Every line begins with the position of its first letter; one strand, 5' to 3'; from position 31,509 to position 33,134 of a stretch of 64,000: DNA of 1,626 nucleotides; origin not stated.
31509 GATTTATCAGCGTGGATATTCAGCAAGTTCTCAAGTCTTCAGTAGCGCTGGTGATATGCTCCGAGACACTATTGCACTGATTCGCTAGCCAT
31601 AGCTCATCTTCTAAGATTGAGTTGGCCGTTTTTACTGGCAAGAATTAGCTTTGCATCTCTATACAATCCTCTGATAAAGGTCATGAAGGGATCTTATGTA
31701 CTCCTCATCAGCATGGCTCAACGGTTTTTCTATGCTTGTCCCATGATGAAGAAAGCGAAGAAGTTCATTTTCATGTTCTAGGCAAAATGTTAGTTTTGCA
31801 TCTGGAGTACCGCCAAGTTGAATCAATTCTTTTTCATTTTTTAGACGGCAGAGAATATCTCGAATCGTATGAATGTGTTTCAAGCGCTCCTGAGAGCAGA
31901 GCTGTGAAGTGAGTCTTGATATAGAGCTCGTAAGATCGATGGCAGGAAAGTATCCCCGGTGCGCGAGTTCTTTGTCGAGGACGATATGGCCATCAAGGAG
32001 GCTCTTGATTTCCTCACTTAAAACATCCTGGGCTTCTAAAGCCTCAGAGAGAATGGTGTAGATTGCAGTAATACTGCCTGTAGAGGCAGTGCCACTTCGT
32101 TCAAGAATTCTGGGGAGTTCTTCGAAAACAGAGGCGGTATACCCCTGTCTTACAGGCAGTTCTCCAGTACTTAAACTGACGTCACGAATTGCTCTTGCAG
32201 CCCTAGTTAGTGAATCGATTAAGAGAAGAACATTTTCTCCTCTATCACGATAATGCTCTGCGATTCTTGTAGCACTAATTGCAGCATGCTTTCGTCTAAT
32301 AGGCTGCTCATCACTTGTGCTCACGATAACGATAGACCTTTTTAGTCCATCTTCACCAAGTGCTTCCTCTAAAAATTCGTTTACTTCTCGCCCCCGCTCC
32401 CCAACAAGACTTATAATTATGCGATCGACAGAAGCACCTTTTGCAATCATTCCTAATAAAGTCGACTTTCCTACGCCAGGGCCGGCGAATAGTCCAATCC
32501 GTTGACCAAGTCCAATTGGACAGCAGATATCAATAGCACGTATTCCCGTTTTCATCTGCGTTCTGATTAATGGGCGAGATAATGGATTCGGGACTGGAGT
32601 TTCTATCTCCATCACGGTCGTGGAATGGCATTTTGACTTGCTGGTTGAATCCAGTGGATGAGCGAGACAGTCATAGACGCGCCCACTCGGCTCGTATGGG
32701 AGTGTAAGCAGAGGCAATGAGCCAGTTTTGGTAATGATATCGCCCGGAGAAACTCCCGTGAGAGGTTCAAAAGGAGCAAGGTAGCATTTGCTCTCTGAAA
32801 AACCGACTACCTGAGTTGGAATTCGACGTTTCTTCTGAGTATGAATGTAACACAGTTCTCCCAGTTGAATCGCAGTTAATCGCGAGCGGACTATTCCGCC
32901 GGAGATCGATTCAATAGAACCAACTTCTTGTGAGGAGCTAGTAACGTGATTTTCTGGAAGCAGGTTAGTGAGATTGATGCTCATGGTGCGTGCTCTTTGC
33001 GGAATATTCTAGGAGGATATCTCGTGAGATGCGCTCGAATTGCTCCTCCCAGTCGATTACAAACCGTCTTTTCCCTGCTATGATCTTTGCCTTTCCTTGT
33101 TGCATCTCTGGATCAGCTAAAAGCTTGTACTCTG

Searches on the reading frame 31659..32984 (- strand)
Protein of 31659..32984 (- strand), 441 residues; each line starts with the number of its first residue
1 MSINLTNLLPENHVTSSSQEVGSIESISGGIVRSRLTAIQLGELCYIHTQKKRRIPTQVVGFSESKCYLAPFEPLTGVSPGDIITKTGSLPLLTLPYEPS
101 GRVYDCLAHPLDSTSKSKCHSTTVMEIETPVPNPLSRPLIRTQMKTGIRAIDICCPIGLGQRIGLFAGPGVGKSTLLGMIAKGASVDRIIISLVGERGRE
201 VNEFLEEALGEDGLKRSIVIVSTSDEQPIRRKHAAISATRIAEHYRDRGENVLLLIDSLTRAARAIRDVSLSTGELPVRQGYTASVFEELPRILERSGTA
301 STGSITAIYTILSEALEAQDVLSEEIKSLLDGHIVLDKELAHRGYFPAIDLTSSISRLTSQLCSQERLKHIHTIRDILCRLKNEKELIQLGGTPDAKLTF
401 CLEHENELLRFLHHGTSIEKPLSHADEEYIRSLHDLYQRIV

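Call 47: search_protein_families(library=pfam, proteins=[window:31659-32984:-], max_evalue=0.0001)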
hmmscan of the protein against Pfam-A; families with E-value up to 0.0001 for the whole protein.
window:31659-32984:- (441 aa): 1 family
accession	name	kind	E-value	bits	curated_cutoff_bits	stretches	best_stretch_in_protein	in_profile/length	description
PF00006.31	ATP-synt_ab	-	1.7e-73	247.2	29.5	1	147-356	1-213/213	ATP synthase alpha/beta family, nucleotide-binding domain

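Call 68: find_homologous_proteins(query=window:31659-32981:-, max_evalue=1e-50)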
Query window:31659-32981:- (440 aa): 7987 proteins with E <= 1e-50 among 8000 candidates; the best 120 are listed.
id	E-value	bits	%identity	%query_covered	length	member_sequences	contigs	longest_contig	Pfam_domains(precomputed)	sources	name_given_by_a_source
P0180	2.9e-285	964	100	100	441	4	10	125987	PF00006.32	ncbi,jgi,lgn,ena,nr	ncbi:FliI/YscN family ATPase [bacterium]|jgi:flagellum-specific ATP synthase|nr:FliI/YscN family ATP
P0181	1.8e-179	615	66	99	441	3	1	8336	PF00006.32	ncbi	ncbi:MAG: FliI/YscN family ATPase [Bdellovibrionota bacterium]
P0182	4.7e-178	611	65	100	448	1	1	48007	PF00006.32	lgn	-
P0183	1.3e-177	609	65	100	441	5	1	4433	PF00006.32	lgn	-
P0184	2.1e-144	500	56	99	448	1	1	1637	PF00006.32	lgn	-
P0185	5.0e-131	456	72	68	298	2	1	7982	PF00006.32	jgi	jgi:FliI/YscN family ATPase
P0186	2.1e-130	454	55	90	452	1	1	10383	PF00006.32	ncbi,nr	ncbi:MAG: FliI/YscN family ATPase [Bdellovibrionales bacterium]|nr:FliI/YscN family ATPase [Bdellovi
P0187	5.5e-126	439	55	88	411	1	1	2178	PF00006.32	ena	-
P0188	4.1e-121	423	55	87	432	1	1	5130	PF02874.30,PF00006.32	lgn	-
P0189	3.2e-119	417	51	92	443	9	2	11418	PF02874.30,PF00006.32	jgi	-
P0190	6.5e-119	416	49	94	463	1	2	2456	PF00006.32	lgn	-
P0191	1.2e-117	412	50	89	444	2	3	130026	PF00006.32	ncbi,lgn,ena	-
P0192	1.7e-117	411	48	95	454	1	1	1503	PF00006.32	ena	-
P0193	4.1e-117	410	47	97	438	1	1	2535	PF00006.32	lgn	-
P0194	7.4e-117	409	49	91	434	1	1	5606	PF00006.32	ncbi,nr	ncbi:MAG: EscN/YscN/HrcN family type III secretion system ATPase [Bdellovibrionales bacterium]|nr:Es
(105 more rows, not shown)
